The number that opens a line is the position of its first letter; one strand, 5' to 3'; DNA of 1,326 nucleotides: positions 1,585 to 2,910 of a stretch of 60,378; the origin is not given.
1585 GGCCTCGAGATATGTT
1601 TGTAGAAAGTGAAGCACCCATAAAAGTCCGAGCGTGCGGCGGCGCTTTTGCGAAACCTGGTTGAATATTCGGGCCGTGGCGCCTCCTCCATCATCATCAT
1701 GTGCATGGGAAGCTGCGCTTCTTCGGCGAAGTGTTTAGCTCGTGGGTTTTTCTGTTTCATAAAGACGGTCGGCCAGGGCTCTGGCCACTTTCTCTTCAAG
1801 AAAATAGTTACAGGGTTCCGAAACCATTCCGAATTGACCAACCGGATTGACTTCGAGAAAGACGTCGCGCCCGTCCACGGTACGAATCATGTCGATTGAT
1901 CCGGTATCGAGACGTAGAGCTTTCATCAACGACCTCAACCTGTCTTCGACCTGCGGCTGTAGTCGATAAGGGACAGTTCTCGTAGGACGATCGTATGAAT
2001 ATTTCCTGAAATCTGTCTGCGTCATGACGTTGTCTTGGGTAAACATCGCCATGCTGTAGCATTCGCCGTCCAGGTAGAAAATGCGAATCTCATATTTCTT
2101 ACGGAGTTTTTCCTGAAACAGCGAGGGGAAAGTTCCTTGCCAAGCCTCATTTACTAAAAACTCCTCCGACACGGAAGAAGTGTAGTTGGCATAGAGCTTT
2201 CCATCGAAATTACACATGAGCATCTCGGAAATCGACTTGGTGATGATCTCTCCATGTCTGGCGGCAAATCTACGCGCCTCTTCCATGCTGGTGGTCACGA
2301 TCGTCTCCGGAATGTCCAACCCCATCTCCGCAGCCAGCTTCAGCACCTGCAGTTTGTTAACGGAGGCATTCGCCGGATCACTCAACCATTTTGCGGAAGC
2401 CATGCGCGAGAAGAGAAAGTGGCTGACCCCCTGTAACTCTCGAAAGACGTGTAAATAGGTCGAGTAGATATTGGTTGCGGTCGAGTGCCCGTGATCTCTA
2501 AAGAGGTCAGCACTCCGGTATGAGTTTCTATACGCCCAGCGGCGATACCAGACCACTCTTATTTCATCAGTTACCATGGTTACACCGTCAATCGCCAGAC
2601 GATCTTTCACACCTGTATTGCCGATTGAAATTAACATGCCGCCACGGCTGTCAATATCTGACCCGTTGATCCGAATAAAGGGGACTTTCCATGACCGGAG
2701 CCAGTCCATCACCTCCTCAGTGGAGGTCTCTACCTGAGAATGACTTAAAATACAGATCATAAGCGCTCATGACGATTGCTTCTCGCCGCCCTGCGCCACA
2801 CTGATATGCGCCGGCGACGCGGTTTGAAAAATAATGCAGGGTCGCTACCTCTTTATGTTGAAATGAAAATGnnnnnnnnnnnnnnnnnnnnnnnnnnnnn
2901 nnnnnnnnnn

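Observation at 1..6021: Graspetide-like RiPP operon combining ATP-grasp, a radical-SAM-less SPASM protein, an FkbH/GNAT tailoring enzyme and a C39-ABC exporter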

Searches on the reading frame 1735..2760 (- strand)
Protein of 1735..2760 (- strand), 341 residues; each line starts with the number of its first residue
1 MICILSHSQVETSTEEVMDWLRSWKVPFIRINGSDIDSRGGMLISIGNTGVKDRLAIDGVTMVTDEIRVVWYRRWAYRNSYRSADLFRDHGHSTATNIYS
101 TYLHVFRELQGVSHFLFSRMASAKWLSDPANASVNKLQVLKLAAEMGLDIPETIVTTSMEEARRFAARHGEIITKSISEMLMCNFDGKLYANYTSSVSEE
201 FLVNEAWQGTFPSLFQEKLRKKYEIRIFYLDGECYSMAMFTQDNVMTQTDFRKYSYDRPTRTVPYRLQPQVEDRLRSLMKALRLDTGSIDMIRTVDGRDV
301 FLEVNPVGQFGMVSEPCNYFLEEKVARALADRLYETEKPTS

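Call 4: search_protein_families(library=ncbifam, proteins=[window:1735-2760:-], max_evalue=0.01)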
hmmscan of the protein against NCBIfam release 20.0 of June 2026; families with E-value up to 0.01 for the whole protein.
window:1735-2760:- (341 aa): 7 families
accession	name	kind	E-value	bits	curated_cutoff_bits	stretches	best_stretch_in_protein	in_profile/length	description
TIGR04192.1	GRASP_w_spasm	equivalog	6.4e-81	272.1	230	1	4-329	3-318/318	grasp-with-spasm system ATP-grasp peptide maturase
TIGR04185.1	ATPgraspMvdC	equivalog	2.8e-46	158.1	425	1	3-329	2-316/318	MvdC family ATP-grasp ribosomal peptide maturase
TIGR04187.1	GRASP_SAV_5884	subfamily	1e-39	136.6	350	1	11-329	10-311/312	ATP-grasp ribosomal peptide maturase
TIGR04184.1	ATPgraspMvdD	equivalog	1.2e-36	126.5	475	1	3-331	2-317/321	MvdD family ATP-grasp ribosomal peptide maturase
TIGR00768.1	rimK_fam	subfamily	1.1e-06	28.3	143.4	1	131-319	83-266/276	RimK family alpha-L-glutamate ligase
NF005315.0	PRK06849.1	equivalog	0.0036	16.4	406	1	135-306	116-274/389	hypothetical protein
NF040720.1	MptN_Meth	equivalog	0.0044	16.1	350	1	132-306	98-267/291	tetrahydromethanopterin:alpha-L-glutamate ligase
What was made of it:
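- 1735..2760 (-): Grasp-with-spasm ATP-grasp peptide maturase (graspetide synthetase), 341 aa. MvdC/MvdD models score 158 and 127 bits, and RimK only 28 bits (call 4).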

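Call 5: search_protein_families(library=pfam, proteins=[window:1735-2760:-], max_evalue=0.01)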
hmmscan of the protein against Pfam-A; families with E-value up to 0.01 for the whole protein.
window:1735-2760:- (341 aa): 2 families
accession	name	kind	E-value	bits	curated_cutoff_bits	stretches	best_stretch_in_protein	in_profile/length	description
PF21068.3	ATPgraspMvdD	-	6.8e-06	26.6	27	1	2-81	2-81/121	MvdD pre-ATP grasp domain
PF14243.11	R2K_3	-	0.0053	17.4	26.3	0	185-307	54-151/169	ATP-grasp domain, R2K clade family 3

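Call 14: find_encoding_contigs(protein=window:1735-2760:-, flank=10000, max_places=6)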
Protein window:1735-2760:- (341 aa): 9 contigs read that carry it; 6 places shown.
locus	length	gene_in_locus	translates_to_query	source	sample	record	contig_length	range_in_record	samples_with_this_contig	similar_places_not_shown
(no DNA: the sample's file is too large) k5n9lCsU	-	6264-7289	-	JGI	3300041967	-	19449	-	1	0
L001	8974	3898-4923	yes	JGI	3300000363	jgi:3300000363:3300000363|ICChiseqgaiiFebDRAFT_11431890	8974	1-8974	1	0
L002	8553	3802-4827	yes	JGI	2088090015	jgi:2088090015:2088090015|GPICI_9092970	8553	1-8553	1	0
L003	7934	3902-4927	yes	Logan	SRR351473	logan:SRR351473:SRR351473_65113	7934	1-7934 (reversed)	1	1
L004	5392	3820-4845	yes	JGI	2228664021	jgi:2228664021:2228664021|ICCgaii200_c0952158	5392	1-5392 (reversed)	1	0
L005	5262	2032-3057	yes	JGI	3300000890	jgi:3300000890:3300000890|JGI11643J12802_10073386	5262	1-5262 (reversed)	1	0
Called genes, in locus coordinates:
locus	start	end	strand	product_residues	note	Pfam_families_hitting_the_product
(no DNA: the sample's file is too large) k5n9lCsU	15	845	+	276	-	PF02879:PGM_PMM_II, PF02880:PGM_PMM_III, PF00408:PGM_PMM_IV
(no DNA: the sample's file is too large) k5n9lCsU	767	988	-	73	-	-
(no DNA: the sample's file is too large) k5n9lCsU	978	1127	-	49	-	PF04545:Sigma70_r4 (weak), PF07638:Sigma70_ECF, PF08281:Sigma70_r4_2 (weak)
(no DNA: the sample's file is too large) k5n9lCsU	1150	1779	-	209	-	PF07638:Sigma70_ECF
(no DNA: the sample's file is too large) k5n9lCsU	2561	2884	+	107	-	-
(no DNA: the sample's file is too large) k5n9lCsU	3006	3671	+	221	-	PF00027:cNMP_binding, PF13545:HTH_Crp_2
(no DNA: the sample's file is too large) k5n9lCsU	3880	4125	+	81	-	-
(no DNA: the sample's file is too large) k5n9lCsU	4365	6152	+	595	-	-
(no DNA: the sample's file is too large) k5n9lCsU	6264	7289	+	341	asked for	PF21068:ATPgraspMvdD (weak)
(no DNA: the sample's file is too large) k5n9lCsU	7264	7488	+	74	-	-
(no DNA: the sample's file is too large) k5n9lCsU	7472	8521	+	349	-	PF13186:SPASM (weak)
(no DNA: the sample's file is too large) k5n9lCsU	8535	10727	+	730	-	PF03412:Peptidase_C39, PF00664:ABC_membrane, PF00005:ABC_tran, PF02463:SMC_N (faint)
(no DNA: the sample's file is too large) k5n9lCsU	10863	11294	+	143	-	-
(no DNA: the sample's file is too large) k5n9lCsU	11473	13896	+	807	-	PF12704:MacB_PCD, PF02687:FtsX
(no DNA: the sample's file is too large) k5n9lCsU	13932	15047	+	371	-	-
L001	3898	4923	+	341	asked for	PF21068:ATPgraspMvdD (weak)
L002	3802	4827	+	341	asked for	PF21068:ATPgraspMvdD (weak)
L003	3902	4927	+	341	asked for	PF21068:ATPgraspMvdD (weak)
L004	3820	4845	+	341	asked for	PF21068:ATPgraspMvdD (weak)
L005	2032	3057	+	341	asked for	PF21068:ATPgraspMvdD (weak)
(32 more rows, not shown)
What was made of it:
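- On Peptidase-containing ABC transporters (PCAT): The full 730-aa architecture is on identical contigs (call 14).
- Checked: Identical copies of the operon occur on nine metagenome contigs, and there the transporter is a complete 730-aa C39+ABC_membrane+ABC_tran protein (call 14).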

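Call 20: find_homologous_proteins(query=window:1735-2760:-)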
Query window:1735-2760:- (341 aa): 2679 proteins with E <= 0.001 among 7290 candidates; the best 120 are listed.
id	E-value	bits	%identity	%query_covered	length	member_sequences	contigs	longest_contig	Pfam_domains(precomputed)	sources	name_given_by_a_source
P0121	4.2e-216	734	95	100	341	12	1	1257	PF21068.4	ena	-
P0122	4.2e-200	682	88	99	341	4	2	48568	PF21068.4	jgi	jgi:ATP-GRASP peptide maturase of grasp-with-spasm system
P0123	3.2e-190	649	83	100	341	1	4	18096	-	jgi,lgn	jgi:ATP-GRASP peptide maturase of grasp-with-spasm system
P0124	4.0e-187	639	82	99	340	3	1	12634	-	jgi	jgi:ATP-GRASP peptide maturase of grasp-with-spasm system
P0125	5.0e-187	639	82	100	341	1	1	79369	-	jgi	jgi:ATP-GRASP peptide maturase of grasp-with-spasm system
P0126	7.8e-187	638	81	99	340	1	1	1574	-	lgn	-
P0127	1.3e-185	634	82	100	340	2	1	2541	-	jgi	jgi:ATP-GRASP peptide maturase of grasp-with-spasm system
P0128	1.7e-184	630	82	100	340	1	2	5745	-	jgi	jgi:ATP-GRASP peptide maturase of grasp-with-spasm system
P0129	4.9e-184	629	80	100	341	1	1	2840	-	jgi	jgi:ATP-GRASP peptide maturase of grasp-with-spasm system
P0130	8.2e-184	628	79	100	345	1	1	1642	-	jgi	jgi:ATP-GRASP peptide maturase of grasp-with-spasm system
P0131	3.2e-177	607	79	100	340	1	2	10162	-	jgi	jgi:ATP-GRASP peptide maturase of grasp-with-spasm system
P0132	2.8e-167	574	91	81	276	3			PF21068.4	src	-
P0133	1.8e-147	509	90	73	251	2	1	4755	-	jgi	-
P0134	3.0e-142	492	85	75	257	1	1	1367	-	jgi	jgi:ATP-GRASP peptide maturase of grasp-with-spasm system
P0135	1.2e-135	470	59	99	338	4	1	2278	-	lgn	-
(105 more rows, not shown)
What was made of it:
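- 1735..2760 (-): There are 2,679 homologues (call 20).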

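Call 22: find_related_loci(query=A1, collection=genome_contigs, flank=10000)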
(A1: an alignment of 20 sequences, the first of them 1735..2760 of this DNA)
Query A1 (341 aa) in genome_contigs; peptide patterns used: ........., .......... (x = any residue, [..] = any of these).
599 stretches matched a pattern (row limit reached: there are more); 573 encode a relative of the query (tblastn E <= 1e-3); the best 80 are kept; 80 distinct loci.
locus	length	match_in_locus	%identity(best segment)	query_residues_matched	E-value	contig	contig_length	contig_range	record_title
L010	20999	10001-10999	61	1-333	3e-142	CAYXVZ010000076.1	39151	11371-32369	MAG TPA_asm: uncultured Heliobacteriaceae bacterium isolate SRP287051_co1_204 genome assembly, contig: NODE_1734_length_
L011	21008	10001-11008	59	1-336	2e-139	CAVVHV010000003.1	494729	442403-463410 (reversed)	MAG: uncultured Acidobacteriota bacterium isolate MFD02840.bin.2.108 genome assembly, contig: contig_14468, whole genome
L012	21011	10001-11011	56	1-334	2e-129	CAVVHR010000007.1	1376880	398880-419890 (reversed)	MAG: uncultured Acidobacteriota bacterium isolate MFD02840.bin.2.217 genome assembly, contig: contig_25057, whole genome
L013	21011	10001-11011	54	1-334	4e-122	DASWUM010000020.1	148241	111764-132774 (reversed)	MAG TPA_asm: Pyrinomonadaceae bacterium isolate SMAG_U3603 k141_259690, whole genome shotgun sequence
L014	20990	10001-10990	48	1-332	3e-96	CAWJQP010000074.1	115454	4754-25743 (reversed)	MAG: Bryobacteraceae bacterium isolate MFD02840.bin.3.640 genome assembly, contig: contig_60872, whole genome shotgun se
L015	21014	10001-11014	47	1-339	5e-94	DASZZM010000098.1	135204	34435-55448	MAG TPA_asm: Thermoanaerobaculia bacterium isolate SMAG_U6236 k141_104947, whole genome shotgun sequence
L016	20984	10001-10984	44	2-333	1e-87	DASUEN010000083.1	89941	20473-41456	MAG TPA_asm: Thermoanaerobaculia bacterium isolate SMAG_U1354 k141_289785, whole genome shotgun sequence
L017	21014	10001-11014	44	1-339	9e-88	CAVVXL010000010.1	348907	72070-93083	MAG: uncultured Acidobacteriota bacterium isolate MFD04580.bin.1.42 genome assembly, contig: contig_22535, whole genome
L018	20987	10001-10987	44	1-329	1e-86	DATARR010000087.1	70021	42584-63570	MAG TPA_asm: Thermoanaerobaculia bacterium isolate SMAG_U5499 k141_4435531, whole genome shotgun sequence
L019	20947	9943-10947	46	1-329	5e-86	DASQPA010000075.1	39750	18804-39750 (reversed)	MAG TPA_asm: Thermoanaerobaculia bacterium isolate SMAG_U10817 k141_464563, whole genome shotgun sequence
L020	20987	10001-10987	44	1-329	5e-86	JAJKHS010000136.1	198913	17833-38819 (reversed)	MAG: Thermoanaerobaculum sp. isolate b48_HoplandSoilSeptJan k101_7361960, whole genome shotgun sequence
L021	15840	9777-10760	44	1-329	1e-85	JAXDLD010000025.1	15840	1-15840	MAG: Acidobacteriota bacterium isolate BP_61 scaffold_2421249, whole genome shotgun sequence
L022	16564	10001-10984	43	1-329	6e-85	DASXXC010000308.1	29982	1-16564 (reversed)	MAG TPA_asm: Thermoanaerobaculia bacterium isolate SMAG_U4788 k141_389174, whole genome shotgun sequence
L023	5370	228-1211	44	1-329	9e-85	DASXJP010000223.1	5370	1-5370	MAG TPA_asm: Thermoanaerobaculia bacterium isolate SMAG_U5251 k141_4969160, whole genome shotgun sequence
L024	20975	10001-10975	43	1-326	4e-84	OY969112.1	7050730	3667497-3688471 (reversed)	MAG: uncultured Acidobacteriota bacterium isolate MFD04212.bin.1.16 genome assembly, chromosome: 1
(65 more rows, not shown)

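Call 24: find_encoding_contigs(protein=P0122, flank=10000, max_places=2)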
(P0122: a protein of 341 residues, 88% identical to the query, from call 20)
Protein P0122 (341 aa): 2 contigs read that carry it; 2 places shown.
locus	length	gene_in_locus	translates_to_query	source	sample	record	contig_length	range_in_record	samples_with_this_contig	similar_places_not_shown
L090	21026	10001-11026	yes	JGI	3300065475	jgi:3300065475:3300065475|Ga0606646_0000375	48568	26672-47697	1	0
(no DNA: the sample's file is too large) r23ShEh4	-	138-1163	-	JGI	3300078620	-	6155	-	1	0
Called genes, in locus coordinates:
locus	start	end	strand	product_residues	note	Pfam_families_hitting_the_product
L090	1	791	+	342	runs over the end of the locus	PF05448:AXE1, PF01738:DLH, PF20434:BD-FAE (faint), PF22244:GCE_fung, PF00561:Abhydrolase_1, PF12715:Abhydrolase_7 (faint), PF00326:Peptidase_S9 (weak)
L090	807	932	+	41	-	-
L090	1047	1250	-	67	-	-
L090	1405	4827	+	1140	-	PF13620:CarboxypepD_reg, PF17210:SdrD_B (weak), PF22904:NOMO1-like_2nd (faint), PF07715:Plug (weak), PF25183:OMP_b-brl_4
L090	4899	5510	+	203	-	PF07494:Reg_prop (faint)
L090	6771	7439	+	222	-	PF00027:cNMP_binding, PF13545:HTH_Crp_2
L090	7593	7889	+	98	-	-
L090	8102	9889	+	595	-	-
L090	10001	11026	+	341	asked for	PF21068:ATPgraspMvdD (faint)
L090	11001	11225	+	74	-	-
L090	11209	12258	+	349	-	PF13186:SPASM (weak)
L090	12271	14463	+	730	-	PF03412:Peptidase_C39, PF00664:ABC_membrane, PF00005:ABC_tran, PF02463:SMC_N (faint)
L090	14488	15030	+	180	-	-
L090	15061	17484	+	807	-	PF12704:MacB_PCD, PF02687:FtsX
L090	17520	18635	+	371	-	-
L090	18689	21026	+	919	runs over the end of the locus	PF00675:Peptidase_M16, PF05193:Peptidase_M16_C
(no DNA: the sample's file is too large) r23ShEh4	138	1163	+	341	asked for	PF21068:ATPgraspMvdD (faint)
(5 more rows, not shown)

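Call 25: find_encoding_contigs(protein=P0125, flank=10000, max_places=2)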
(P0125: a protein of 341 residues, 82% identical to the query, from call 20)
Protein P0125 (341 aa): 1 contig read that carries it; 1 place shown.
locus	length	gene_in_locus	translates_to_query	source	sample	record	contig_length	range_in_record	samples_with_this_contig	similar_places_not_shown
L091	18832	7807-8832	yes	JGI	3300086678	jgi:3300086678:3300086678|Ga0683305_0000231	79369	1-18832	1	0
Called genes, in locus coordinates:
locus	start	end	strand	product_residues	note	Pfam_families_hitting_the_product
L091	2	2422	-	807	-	?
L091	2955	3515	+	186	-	-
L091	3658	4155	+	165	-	-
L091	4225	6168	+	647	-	PF13229:Beta_helix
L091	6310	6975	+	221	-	PF00027:cNMP_binding, PF13545:HTH_Crp_2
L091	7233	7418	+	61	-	-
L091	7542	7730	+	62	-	-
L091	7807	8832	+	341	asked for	-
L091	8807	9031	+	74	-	-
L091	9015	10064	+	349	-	PF13186:SPASM (weak)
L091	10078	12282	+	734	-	PF03412:Peptidase_C39, PF00664:ABC_membrane, PF00005:ABC_tran, PF02463:SMC_N (faint)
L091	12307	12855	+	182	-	-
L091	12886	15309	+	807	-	PF12704:MacB_PCD, PF02687:FtsX, PF12704:MacB_PCD (weak), PF02687:FtsX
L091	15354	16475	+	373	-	-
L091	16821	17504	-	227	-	PF01569:PAP2, PF22778:VCPO_2nd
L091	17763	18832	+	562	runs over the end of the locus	PF25063:ARM_TT21_C (faint), PF00486:Trans_reg_C, PF14559:TPR_19 (faint), PF13428:TPR_14 (faint), PF13432:TPR_16 (weak), PF00515:TPR_1 (weak), PF07719:TPR_2 (weak), PF13181:TPR_8 (weak), +5 more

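Call 38: search_protein_families(library=ncbifam, proteins=[L090:11001-11225:+, L090:14488-15030:+, L090:15061-17484:+, L090:17520-18635:+], max_evalue=0.01)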
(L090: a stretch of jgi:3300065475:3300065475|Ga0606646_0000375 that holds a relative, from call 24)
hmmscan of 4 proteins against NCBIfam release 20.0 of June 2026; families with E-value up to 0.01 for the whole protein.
L090:11001-11225:+ (74 aa): 0 families

L090:14488-15030:+ (180 aa): 0 families

L090:15061-17484:+ (807 aa): 6 families
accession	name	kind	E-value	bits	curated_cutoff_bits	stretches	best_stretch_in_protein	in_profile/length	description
TIGR03434.1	ADOP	subfamily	2.4e-230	766.8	622.3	1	2-805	1-801/803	ADOP family duplicated permease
NF007826.0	PRK10535.1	equivalog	1.3e-22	79.8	966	2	112-395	369-646/648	macrolide ABC transporter ATP-binding protein/permease MacB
TIGR02212.1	lolCE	equivalog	8.2e-09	34.9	362.45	1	274-395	274-409/411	lipoprotein-releasing ABC transporter permease subunit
NF038008.1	ABC_perm_DarB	equivalog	5.1e-08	31.3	700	1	266-376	273-381/777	darobactin export ABC transporter permease subunit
NF008357.0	PRK11146.1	exception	5.4e-08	32.1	439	1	273-343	276-350/414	lipoprotein-releasing ABC transporter permease subunit LolE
TIGR02213.1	lolE_release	exception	2.2e-06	26.8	540.35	1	273-335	273-339/411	lipoprotein-releasing ABC transporter permease subunit LolE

L090:17520-18635:+ (371 aa): 1 family
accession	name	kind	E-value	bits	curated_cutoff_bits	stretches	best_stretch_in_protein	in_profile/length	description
TIGR04267.2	mod_HExxH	domain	6.1e-09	36.1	40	1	204-317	18-127/177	aKG-HExxH-type peptide beta-hydroxylase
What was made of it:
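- On alpha-KG HExxH peptide hydroxylases (TIGR04267), gene outside the window: 36.1 bits against a cut-off of 40, E 6e-9 (call 38).
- The downstream HExxH protein scores 36 bits against TIGR04267, just below the cut-off of 40 (call 38).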

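Call 39: search_protein_families(library=pfam, proteins=[L090:11001-11225:+, L090:14488-15030:+, L090:17520-18635:+], max_evalue=0.01)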
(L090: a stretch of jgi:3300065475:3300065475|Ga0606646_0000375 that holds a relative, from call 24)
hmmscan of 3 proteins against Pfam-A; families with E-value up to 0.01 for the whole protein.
L090:11001-11225:+ (74 aa): 0 families

L090:14488-15030:+ (180 aa): 0 families

L090:17520-18635:+ (371 aa): 0 families

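Call 43: find_related_loci(query=A4, collection=metagenome_contigs, flank=10000)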
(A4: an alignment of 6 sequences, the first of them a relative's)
Query A4 (371 aa) in metagenome_contigs; peptide patterns used: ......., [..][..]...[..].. (x = any residue, [..] = any of these).
244 stretches matched a pattern; 33 encode a relative of the query (tblastn E <= 1e-3); 33 distinct loci.
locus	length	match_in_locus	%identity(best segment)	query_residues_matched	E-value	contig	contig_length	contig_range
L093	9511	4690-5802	86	1-371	0e+0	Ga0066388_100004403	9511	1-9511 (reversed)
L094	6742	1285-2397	82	1-371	0e+0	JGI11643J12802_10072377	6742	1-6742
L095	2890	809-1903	68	1-365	0e+0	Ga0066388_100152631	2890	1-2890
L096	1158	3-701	76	138-370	1e-130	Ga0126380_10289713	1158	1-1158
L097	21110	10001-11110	47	1-368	2e-114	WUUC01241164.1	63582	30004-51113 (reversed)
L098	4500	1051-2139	44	7-368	2e-102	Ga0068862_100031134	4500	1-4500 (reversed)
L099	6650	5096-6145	45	1-366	5e-102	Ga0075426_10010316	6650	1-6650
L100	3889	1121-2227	43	1-367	1e-95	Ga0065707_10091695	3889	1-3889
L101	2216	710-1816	41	1-368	3e-98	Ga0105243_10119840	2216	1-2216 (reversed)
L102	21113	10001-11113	42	1-368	6e-91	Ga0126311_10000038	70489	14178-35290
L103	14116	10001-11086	45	7-367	1e-99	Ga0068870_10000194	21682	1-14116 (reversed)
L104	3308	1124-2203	38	6-366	7e-73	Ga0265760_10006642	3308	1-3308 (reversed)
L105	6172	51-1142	35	6-369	2e-62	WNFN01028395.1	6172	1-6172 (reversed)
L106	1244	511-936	68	1-142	4e-65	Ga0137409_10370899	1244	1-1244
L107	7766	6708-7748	30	9-371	2e-49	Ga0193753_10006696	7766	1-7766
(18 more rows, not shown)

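Call 80: find_encoding_contigs(protein=P0123, flank=10000, max_places=1)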
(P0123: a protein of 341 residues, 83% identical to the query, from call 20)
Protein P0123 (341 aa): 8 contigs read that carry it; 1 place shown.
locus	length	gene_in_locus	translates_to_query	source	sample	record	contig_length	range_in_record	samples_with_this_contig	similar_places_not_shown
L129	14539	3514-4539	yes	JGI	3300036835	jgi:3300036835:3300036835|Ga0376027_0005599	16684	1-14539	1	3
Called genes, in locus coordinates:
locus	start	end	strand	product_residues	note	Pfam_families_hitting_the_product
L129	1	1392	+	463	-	?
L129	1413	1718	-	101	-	-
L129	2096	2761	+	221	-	PF00027:cNMP_binding, PF13545:HTH_Crp_2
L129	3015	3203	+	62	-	-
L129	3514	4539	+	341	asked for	-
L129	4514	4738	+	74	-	-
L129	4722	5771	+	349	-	PF13186:SPASM (weak)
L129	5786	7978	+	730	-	PF03412:Peptidase_C39, PF00664:ABC_membrane, PF02463:SMC_N (faint), PF00005:ABC_tran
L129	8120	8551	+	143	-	-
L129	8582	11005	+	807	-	PF12704:MacB_PCD, PF02687:FtsX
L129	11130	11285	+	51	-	-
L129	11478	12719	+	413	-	-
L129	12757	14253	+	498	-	-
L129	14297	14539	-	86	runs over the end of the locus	-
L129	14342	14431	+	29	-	-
